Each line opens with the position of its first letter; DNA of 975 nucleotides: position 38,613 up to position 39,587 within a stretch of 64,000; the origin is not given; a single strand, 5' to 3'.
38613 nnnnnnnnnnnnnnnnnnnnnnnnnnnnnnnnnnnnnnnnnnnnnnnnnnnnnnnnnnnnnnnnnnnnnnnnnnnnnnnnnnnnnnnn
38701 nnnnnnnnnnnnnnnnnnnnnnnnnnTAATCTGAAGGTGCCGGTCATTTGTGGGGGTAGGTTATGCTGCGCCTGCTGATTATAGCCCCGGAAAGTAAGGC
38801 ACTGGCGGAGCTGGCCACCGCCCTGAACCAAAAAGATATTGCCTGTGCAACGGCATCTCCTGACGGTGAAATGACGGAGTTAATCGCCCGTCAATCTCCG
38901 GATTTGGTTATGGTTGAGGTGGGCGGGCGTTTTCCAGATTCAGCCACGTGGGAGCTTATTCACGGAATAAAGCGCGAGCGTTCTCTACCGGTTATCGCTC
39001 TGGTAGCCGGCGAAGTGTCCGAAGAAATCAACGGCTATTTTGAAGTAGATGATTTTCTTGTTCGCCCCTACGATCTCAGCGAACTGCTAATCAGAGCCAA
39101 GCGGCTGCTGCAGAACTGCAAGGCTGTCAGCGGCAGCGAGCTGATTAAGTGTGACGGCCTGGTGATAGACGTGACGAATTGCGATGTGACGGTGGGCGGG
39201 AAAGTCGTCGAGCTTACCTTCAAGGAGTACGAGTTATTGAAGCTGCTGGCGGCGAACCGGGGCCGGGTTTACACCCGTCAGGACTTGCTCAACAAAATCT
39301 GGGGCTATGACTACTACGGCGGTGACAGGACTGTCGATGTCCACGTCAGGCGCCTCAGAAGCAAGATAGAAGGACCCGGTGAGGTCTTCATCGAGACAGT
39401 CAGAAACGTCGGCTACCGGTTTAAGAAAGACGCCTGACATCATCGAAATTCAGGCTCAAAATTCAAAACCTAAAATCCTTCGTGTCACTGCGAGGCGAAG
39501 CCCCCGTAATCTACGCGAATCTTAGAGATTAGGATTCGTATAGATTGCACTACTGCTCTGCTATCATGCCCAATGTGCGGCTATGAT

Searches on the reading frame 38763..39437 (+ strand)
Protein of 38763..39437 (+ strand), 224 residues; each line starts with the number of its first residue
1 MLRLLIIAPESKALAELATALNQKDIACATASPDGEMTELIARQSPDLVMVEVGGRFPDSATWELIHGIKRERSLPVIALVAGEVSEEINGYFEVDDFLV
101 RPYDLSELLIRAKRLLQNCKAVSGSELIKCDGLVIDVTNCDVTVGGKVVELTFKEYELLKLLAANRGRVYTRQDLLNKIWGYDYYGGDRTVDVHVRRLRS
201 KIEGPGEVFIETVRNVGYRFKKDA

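Call 5: search_protein_families(library=pfam, proteins=[window:38763-39437:+])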
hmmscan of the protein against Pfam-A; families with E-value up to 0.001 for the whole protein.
window:38763-39437:+ (224 aa): 2 families
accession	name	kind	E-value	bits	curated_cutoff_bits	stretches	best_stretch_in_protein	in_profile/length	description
PF00486.34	Trans_reg_C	-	1.3e-27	96.1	26.2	1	146-220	1-77/77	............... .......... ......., C terminal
PF00072.30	Response_reg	-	5.9e-05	23.6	30.2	1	5-111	2-109/111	Response regulator receiver domain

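Call 10: search_solved_structures(query=window:38763-39434:+, max_evalue=0.001, show_alignments=2)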
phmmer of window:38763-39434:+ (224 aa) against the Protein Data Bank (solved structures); distinct sequences matched with E-value up to 0.001: 97 (the best 60 are shown).
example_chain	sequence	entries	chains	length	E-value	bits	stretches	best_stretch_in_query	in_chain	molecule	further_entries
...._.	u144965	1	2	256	3.2e-30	108.4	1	74-222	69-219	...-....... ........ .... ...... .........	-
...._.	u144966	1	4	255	6.7e-29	104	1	35-221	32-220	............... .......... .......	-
8hml_A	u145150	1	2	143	1e-27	100.2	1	130-222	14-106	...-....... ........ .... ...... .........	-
2oqr_A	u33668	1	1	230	1.5e-27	99.6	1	5-220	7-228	Sensory transduction protein regX3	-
1ys6_A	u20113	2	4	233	1.1e-25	93.5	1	3-220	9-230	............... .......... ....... prrA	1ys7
1kgs_A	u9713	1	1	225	2.4e-25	92.4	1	3-219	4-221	DNA BINDING RESPONSE REGULATOR D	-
7e1b_A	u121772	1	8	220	1.9e-24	89.5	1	5-221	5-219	DNA-binding response regulator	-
4b09_A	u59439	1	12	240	6.2e-23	84.5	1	3-224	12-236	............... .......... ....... BAER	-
2gwr_A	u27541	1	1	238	1.1e-21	80.4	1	5-219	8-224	DNA-binding response regulator mtrA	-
9dvt_R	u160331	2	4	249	1.4e-20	76.9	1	3-220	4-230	DNA-binding dual master transcriptional regulator RpaA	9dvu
3q9s_A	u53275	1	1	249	1.9e-20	76.4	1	24-215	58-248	DNA-binding response regulator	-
1gxp_A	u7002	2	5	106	1.1e-19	74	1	125-221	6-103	PHOSPHATE REGULON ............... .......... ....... | PHOSPHATE REGULON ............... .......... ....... PHOB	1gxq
1qqi_A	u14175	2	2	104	1.3e-19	73.7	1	125-221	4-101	PHOSPHATE REGULON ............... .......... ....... PHOB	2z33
3t72_A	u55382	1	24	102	1.7e-19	73.3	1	126-221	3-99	Phosphate regulon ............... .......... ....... phoB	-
7e92_A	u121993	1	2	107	6.5e-19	71.4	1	128-221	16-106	DNA-binding response regulator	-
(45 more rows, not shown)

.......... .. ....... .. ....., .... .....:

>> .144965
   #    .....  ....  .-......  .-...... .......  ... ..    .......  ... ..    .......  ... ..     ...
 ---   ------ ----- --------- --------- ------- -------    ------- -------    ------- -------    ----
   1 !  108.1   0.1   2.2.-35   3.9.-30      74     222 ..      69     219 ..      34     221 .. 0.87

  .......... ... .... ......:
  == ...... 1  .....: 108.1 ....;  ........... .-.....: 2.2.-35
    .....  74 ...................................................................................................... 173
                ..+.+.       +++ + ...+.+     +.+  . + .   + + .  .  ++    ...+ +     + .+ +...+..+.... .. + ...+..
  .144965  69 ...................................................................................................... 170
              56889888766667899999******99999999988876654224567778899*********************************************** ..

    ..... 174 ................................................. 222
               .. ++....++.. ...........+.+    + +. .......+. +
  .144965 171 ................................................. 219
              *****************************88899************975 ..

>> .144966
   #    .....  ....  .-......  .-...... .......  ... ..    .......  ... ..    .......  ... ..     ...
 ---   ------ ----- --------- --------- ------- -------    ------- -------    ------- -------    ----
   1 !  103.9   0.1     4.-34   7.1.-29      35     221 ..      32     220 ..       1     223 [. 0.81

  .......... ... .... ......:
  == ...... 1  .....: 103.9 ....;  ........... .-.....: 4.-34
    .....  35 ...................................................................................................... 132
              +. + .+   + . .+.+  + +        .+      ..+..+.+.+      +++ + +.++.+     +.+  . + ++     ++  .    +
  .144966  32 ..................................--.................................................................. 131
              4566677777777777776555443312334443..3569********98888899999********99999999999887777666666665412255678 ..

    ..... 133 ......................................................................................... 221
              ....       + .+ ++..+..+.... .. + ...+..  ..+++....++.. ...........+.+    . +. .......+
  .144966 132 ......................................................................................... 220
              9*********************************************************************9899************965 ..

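Call 11: search_protein_families(library=ncbifam, proteins=[window:38763-39434:+], max_evalue=0.01)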
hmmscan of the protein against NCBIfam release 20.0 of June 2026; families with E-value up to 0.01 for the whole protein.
window:38763-39434:+ (224 aa): 46 families (the best 25 are shown)
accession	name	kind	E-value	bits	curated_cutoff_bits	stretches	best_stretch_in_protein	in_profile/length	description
TIGR02154.1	PhoB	equivalog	3.4e-37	127.9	296.2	1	4-220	5-225/226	phosphate regulon transcriptional regulator PhoB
NF040689.1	MtrAB_MtrA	equivalog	1.8e-35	122.3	300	1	8-219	4-217/219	MtrAB system response regulator MtrA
NF040534.1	resp_reg_YycF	equivalog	2.2e-32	112.2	340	1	10-223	8-230/231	response regulator YycF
TIGR01387.1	cztR_silR_copR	subfamily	9.5e-32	110.4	279.2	1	5-219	2-217/218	heavy metal response regulator transcription factor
NF045944.1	ResRegRpaBCyano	equivalog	3.1e-31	108.5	330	1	13-221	9-228/229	response regulator transcription factor RpaB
NF007546.0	PRK10161.1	equivalog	4.1e-30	105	471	1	17-221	18-226/229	phosphate response regulator transcription factor PhoB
NF053854.1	RespRegPhoBBctds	equivalog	6.4e-30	104.2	270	1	10-221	7-225/225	two-component system response regulator PhoB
NF045914.1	RespRegNblR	equivalog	6.8e-29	101.1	300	1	4-221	9-226/228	response regulator transcription factor NblR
NF041733.1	resp_reg_CseB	equivalog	2.6e-28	99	350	1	18-221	17-227/228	two-component system response regulator CseB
NF007928.2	PRK10643.1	equivalog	2.3e-27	96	330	1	3-219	2-215/216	two-component system response regulator PmrA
NF008567.0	PRK11517.1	equivalog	5.3e-27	94.6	353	1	18-222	17-220/223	response regulator transcription factor HprR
NF008296.0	PRK11083.1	equivalog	1.6e-26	93.1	273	1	4-221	6-226/228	two-component system response regulator CreB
NF033117.2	vanR_ACDEGLN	exception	6.2e-26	91.4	350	1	9-219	5-224/226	VanR-ABDEGLN family response regulator transcription factor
NF033120.0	vanR_FM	exception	8e-26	91.1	460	1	6-221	7-230/231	vancomycin resistance response regulator transcription factor, VanR-F/VanR-M family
NF007982.1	PRK10710.1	equivalog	5.1e-25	88.4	380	1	3-223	9-230/235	envelope stress response regulator BaeR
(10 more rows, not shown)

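Call 12: find_homologous_proteins(query=window:38763-39434:+, max_evalue=1e-20)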
Query window:38763-39434:+ (224 aa): 7866 proteins with E <= 1e-20 among 8000 candidates; the best 120 are listed.
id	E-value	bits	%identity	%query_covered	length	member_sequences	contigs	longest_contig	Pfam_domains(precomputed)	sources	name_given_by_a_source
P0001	2.8e-119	414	100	84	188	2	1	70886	PF00486.35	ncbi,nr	ncbi:MAG: response regulator transcription factor [Chloroflexi bacterium]|nr:response regulator tran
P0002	1.9e-118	412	82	100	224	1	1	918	PF00486.35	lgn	-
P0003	6.8e-106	370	75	100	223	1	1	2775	PF00486.35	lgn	-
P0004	2.9e-100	352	71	100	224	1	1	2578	PF00486.35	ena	-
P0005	2.9e-94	332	67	100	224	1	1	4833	PF00486.35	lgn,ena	-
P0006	4.7e-92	325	67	100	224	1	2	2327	PF00486.35,PF00072.31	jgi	jgi:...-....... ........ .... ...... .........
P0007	1.8e-91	323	67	99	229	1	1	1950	PF00486.35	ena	-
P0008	9.9e-91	321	66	99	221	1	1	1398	PF00486.35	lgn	-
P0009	7.2e-90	318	68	99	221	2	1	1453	PF00486.35,PF00072.31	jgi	-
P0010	2.5e-89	316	66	100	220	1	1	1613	PF00486.35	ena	-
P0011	2.6e-89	316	67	100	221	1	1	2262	PF00486.35,PF00072.31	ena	-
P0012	3.6e-89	316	67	100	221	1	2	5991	PF00486.35,PF00072.31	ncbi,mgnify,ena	ncbi:MAG: response regulator transcription factor [Chloroflexota bacterium]|mgnify:CR=1 FL=1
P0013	4.6e-89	315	65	99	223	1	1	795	PF00486.35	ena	-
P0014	1.2e-88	314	66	100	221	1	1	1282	PF00486.35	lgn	-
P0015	3.5e-88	313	65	100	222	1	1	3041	PF00486.35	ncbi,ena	-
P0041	4.0e-82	293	60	99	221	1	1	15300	PF00486.35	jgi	jgi:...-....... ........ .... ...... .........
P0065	3.1e-80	287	60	100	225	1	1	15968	PF00486.35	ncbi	ncbi:winged helix-turn-helix domain-containing protein [Chloroflexota bacterium]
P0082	6.0e-79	282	60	100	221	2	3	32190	PF00486.35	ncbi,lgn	-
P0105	5.2e-78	279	59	100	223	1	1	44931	PF00486.35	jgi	jgi:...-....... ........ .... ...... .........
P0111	7.5e-78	279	56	98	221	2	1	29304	PF00486.35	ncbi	ncbi:winged-helix domain-containing protein [Chloroflexota bacterium]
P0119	1.4e-77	278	57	99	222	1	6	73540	PF00486.35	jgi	-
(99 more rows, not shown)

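Call 15: find_related_loci(query=A1, collection=genome_contigs, flank=10000)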
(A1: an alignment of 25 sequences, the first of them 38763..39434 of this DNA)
Query A1 (224 aa) in genome_contigs; peptide patterns used: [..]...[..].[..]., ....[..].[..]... (x = any residue, [..] = any of these).
600 stretches matched a pattern (row limit reached: there are more); 599 encode a relative of the query (tblastn E <= 1e-3); the best 80 are kept; 80 distinct loci.
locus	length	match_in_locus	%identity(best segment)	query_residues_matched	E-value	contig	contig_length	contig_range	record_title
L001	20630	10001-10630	44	12-220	6e-49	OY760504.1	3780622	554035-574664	MAG: Armatimonadota bacterium isolate be0b92b7-bbec-405b-9e81-a5dbe9f1ff7a genome assembly, chromosome: 1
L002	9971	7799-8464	41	1-221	4e-54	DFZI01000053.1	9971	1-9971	MAG TPA_asm: Dehalococcoidia bacterium UBA4060 UBA4060_contig_15066, whole genome shotgun sequence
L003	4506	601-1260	40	2-224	7e-46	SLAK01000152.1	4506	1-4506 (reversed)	MAG: Dehalococcoidia bacterium isolate CSSed162cmB_403 CSSed16-2cmB-105050, whole genome shotgun sequence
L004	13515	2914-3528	39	7-224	1e-43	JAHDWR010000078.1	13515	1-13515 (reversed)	MAG: Dehalococcoidia bacterium isolate CHL9 NODE_5235_length_13515_cov_6.942051, whole genome shotgun sequence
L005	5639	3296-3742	50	75-223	9e-41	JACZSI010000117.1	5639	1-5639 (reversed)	MAG: Chloroflexota bacterium isolate B10T3L14 B10T3L14_NODE14825, whole genome shotgun sequence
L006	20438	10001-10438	49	76-221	5e-41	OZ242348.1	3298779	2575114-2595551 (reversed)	MAG: Dehalococcoidia bacterium isolate 357cf40b-4ce6-42dd-ae1b-d69ff5967523 genome assembly, chromosome: 1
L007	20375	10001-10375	54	95-220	1e-39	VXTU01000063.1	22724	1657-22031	MAG: Chloroflexi bacterium isolate SB0666_bin_12 NODE_920_length_22724_cov_10.651374, whole genome shotgun sequence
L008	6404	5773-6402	38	1-209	1e-37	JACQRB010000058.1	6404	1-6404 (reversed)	MAG: Candidatus Omnitrophota bacterium isolate NC_groundwater_1348_Ag_S-0.2um_64_53 S_p2_S4_coassembly_k141_3935462, who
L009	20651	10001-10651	38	1-220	4e-36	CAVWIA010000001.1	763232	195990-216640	MAG: uncultured Actinomycetota bacterium isolate MFD00392.bin.2.80 genome assembly, contig: contig_13188, whole genome s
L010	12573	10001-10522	41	50-222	2e-35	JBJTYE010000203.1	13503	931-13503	MAG: Actinomycetota bacterium isolate samp_4443_semibin_440 samp_4443_2020854, whole genome shotgun sequence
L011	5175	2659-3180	41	49-224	2e-35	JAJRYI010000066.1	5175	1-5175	MAG: Actinomycetes bacterium isolate Dive96_bin3.271 k141_560248, whole genome shotgun sequence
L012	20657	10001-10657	34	2-221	6e-35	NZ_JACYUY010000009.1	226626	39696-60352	Massilia sp. CFBP 13721 strain CFBP13721 CFBP1372109, whole genome shotgun sequence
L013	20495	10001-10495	43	61-222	7e-35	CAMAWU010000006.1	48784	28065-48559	MAG: Ferrithrix thermotolerans DSM 19514 isolate ME-08apr19-91 genome assembly, contig: ME-08apr19-C1456, whole genome s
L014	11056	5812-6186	48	96-220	5e-35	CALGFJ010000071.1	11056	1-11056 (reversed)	MAG TPA_asm: uncultured Acidimicrobiaceae bacterium isolate ERR1035438_bin.131_CONCOCT_v1.1_MAG genome assembly, contig:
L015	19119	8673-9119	44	76-223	1e-34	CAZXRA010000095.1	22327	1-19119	MAG TPA_asm: uncultured Iamiaceae bacterium isolate binchicken_co31_422 genome assembly, contig: k141_2319092, whole gen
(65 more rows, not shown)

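Call 16: find_encoding_contigs(protein=P0119, flank=10000, max_places=3)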
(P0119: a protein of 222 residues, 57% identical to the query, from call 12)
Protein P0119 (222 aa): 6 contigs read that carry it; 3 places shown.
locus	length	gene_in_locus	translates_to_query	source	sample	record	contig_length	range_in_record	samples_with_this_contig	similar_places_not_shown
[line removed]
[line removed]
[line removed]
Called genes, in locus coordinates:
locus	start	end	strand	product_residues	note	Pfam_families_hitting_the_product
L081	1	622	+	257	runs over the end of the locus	PF02625:XdhC_CoxI, PF13478:XdhC_C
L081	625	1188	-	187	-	PF02887:PK_C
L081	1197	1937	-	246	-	PF00899:ThiF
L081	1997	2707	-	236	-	PF02634:FdhD-NarQ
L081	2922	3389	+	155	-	PF12797:Fer4_2 (faint), PF12837:Fer4_6 (faint), PF13237:Fer4_10 (faint), PF13247:Fer4_11, PF12838:Fer4_7 (weak), PF13187:Fer4_9 (weak), PF25160:LdpA_Fe-S-bd (weak), PF00037:Fer4 (weak), +1 more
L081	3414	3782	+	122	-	-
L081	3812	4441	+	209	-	PF00117:GATase, PF07685:GATase_3, PF01174:SNO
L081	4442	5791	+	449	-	PF07992:Pyr_redox_2, PF13738:Pyr_redox_3 (faint), PF00070:Pyr_redox, PF01266:DAO (faint), PF18267:Rubredoxin_C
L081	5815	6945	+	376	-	PF00310:GATase_2 (weak), PF13522:GATase_6 (weak), PF13537:GATase_7 (faint)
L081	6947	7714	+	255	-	PF00977:His_biosynth, PF05690:ThiG (faint), PF03060:NMO (weak)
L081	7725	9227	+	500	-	PF13237:Fer4_10 (weak), PF14697:Fer4_21 (weak), PF12838:Fer4_7 (weak), PF13187:Fer4_9 (weak), PF04898:Glu_syn_central (weak), PF01645:Glu_synthase, PF04898:Glu_syn_central, PF01070:FMN_dh, +3 more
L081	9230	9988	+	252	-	PF01493:GXGXG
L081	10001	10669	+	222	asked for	PF00486:Trans_reg_C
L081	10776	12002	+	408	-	PF00909:Ammonium_transp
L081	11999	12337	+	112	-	PF00543:P-II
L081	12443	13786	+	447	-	PF03951:Gln-synt_N, PF00120:Gln-synt_C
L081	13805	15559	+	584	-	PF00795:CN_hydrolase, PF02540:NAD_synthase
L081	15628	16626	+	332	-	PF08461:WHD_RNase_R, PF01995:NRD1_2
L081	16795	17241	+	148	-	-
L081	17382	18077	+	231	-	PF00072:Response_reg, PF00486:Trans_reg_C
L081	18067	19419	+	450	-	PF00672:HAMP, PF00512:HisKA, PF02518:HATPase_c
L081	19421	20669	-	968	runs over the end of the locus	?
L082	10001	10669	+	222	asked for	PF00486:Trans_reg_C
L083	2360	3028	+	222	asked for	PF00486:Trans_reg_C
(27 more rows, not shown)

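Call 17: find_encoding_contigs(protein=P0105, flank=10000, max_places=2)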
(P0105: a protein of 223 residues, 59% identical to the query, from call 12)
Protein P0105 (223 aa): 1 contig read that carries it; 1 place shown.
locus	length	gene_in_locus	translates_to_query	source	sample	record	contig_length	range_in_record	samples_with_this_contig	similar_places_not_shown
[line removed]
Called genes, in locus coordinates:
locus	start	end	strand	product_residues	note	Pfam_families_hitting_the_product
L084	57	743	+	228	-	PF06197:DUF998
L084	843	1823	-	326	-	PF28068:Scy (weak)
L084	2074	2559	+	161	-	PF13247:Fer4_11, PF12838:Fer4_7, PF13187:Fer4_9 (weak), PF25160:LdpA_Fe-S-bd (weak), PF00037:Fer4, PF12797:Fer4_2 (weak), PF12837:Fer4_6, PF13237:Fer4_10 (weak), +1 more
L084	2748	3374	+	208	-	PF00117:GATase, PF01174:SNO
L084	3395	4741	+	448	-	PF01266:DAO (faint), PF03486:HI0933_like (faint), PF07992:Pyr_redox_2, PF13450:NAD_binding_8 (faint), PF13738:Pyr_redox_3 (weak), PF00070:Pyr_redox, PF18267:Rubredoxin_C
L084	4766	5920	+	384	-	PF00310:GATase_2, PF13522:GATase_6 (weak), PF13537:GATase_7 (faint)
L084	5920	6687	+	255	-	PF00977:His_biosynth, PF03060:NMO (faint)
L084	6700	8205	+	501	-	PF13237:Fer4_10, PF14697:Fer4_21, PF12838:Fer4_7 (weak), PF13187:Fer4_9, PF04898:Glu_syn_central (weak), PF01645:Glu_synthase, PF04898:Glu_syn_central, PF01070:FMN_dh, +2 more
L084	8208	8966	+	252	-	PF01493:GXGXG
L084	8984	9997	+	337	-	PF08461:WHD_RNase_R, PF01995:NRD1_2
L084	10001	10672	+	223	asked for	PF00486:Trans_reg_C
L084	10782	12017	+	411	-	PF00909:Ammonium_transp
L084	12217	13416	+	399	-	PF00909:Ammonium_transp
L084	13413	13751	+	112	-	PF00543:P-II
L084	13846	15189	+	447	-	PF03951:Gln-synt_N, PF00120:Gln-synt_C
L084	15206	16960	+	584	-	PF00795:CN_hydrolase, PF02540:NAD_synthase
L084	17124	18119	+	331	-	PF08461:WHD_RNase_R, PF01995:NRD1_2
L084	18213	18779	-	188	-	PF01292:Ni_hydr_CYTB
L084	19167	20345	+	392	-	PF02746:MR_MLE_N, PF13378:MR_MLE_C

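Call 18: find_encoding_contigs(protein=P0082, flank=10000, max_places=2)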
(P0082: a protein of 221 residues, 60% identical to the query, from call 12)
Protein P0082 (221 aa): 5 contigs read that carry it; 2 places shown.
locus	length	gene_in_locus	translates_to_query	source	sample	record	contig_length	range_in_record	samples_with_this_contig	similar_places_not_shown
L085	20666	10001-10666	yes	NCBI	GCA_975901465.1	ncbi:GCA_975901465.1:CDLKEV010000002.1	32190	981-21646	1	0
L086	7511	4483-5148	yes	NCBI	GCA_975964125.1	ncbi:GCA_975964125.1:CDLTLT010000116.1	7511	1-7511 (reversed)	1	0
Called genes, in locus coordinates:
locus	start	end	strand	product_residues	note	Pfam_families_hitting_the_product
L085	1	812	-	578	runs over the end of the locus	PF16736:sCache_like (weak), PF00672:HAMP, PF00989:PAS, PF13188:PAS_8, PF08448:PAS_4 (faint), PF12860:PAS_7 (faint), PF00512:HisKA, PF02518:HATPase_c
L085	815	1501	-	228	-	PF00072:Response_reg, PF00486:Trans_reg_C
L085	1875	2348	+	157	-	PF12797:Fer4_2 (faint), PF13237:Fer4_10 (faint), PF14697:Fer4_21 (faint), PF13247:Fer4_11, PF12838:Fer4_7, PF13187:Fer4_9 (weak), PF00037:Fer4, PF12837:Fer4_6 (weak)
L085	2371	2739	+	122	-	-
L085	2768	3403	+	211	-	PF00117:GATase, PF07685:GATase_3 (weak), PF01174:SNO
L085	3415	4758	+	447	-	PF07992:Pyr_redox_2, PF13738:Pyr_redox_3 (weak), PF01266:DAO (faint), PF00070:Pyr_redox, PF18267:Rubredoxin_C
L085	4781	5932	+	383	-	PF00310:GATase_2, PF13522:GATase_6 (weak), PF13537:GATase_7 (faint)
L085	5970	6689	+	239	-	PF00977:His_biosynth, PF01207:Dus (faint), PF05690:ThiG (faint), PF03060:NMO (weak)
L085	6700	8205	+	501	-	PF13237:Fer4_10 (weak), PF14697:Fer4_21 (weak), PF12838:Fer4_7 (weak), PF13187:Fer4_9 (weak), PF04898:Glu_syn_central (weak), PF01645:Glu_synthase, PF04898:Glu_syn_central, PF01070:FMN_dh, +4 more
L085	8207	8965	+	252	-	PF01493:GXGXG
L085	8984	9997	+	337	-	PF08461:WHD_RNase_R, PF01995:NRD1_2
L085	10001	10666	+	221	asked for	PF00486:Trans_reg_C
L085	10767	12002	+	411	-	PF00909:Ammonium_transp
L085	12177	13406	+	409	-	PF00909:Ammonium_transp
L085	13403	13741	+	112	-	PF00543:P-II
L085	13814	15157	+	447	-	PF03951:Gln-synt_N, PF00120:Gln-synt_C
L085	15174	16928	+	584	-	PF00795:CN_hydrolase, PF02540:NAD_synthase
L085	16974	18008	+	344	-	PF08461:WHD_RNase_R, PF01995:NRD1_2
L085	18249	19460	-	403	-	-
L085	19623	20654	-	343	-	PF01734:Patatin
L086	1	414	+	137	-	?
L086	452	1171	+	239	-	PF00977:His_biosynth, PF01207:Dus (faint), PF05690:ThiG (faint), PF03060:NMO (weak)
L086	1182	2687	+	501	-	PF13237:Fer4_10 (weak), PF14697:Fer4_21 (weak), PF12838:Fer4_7 (weak), PF13187:Fer4_9 (weak), PF04898:Glu_syn_central (weak), PF01645:Glu_synthase, PF04898:Glu_syn_central, PF01070:FMN_dh, +4 more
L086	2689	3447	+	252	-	PF01493:GXGXG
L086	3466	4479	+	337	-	PF08461:WHD_RNase_R, PF01995:NRD1_2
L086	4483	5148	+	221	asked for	PF00486:Trans_reg_C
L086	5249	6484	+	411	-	PF00909:Ammonium_transp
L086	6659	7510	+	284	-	?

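Call 40: find_encoding_contigs(protein=P0111, flank=6000, max_places=2)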
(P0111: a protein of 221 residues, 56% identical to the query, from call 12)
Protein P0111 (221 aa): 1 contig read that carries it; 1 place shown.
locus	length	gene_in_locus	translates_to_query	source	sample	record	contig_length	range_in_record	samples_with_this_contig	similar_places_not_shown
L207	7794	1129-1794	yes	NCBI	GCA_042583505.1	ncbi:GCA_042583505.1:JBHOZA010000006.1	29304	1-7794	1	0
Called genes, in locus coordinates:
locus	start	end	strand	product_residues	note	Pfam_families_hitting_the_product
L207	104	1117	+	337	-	PF08461:WHD_RNase_R, PF01995:NRD1_2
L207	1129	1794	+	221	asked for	PF00486:Trans_reg_C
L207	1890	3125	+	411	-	PF00909:Ammonium_transp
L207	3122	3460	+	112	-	PF00543:P-II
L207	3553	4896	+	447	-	PF03951:Gln-synt_N, PF00120:Gln-synt_C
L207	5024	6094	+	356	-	PF00795:CN_hydrolase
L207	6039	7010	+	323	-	PF02540:NAD_synthase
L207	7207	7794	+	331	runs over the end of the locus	PF08461:WHD_RNase_R, PF01995:NRD1_2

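Call 41: find_encoding_contigs(protein=P0065, flank=6000, max_places=2)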
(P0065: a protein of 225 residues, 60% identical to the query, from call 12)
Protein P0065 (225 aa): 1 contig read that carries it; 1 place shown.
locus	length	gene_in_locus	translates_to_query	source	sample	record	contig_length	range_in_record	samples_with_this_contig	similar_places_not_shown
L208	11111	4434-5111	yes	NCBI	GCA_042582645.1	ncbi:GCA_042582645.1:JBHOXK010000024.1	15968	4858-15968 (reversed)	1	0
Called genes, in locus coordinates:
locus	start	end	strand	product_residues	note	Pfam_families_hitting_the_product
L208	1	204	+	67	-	?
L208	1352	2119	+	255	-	PF00977:His_biosynth, PF05690:ThiG (faint), PF03060:NMO (weak)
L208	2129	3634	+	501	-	PF13237:Fer4_10, PF14697:Fer4_21, PF12838:Fer4_7 (weak), PF13187:Fer4_9, PF01645:Glu_synthase, PF04898:Glu_syn_central, PF00478:IMPDH (weak), PF01070:FMN_dh, +2 more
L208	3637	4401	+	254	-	PF01493:GXGXG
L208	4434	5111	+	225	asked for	PF00486:Trans_reg_C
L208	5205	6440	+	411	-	PF00909:Ammonium_transp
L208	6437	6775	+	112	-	PF00543:P-II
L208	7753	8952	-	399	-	PF03486:HI0933_like (faint), PF07992:Pyr_redox_2, PF01266:DAO (faint), PF00070:Pyr_redox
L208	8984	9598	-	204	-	PF00117:GATase, PF01174:SNO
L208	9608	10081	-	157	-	PF12797:Fer4_2 (faint), PF13237:Fer4_10 (faint), PF14697:Fer4_21 (faint), PF13247:Fer4_11, PF12838:Fer4_7 (weak), PF00037:Fer4, PF12837:Fer4_6 (weak), PF13187:Fer4_9 (weak), +1 more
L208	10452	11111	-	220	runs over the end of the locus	PF00072:Response_reg, PF08281:Sigma70_r4_2, PF00196:GerE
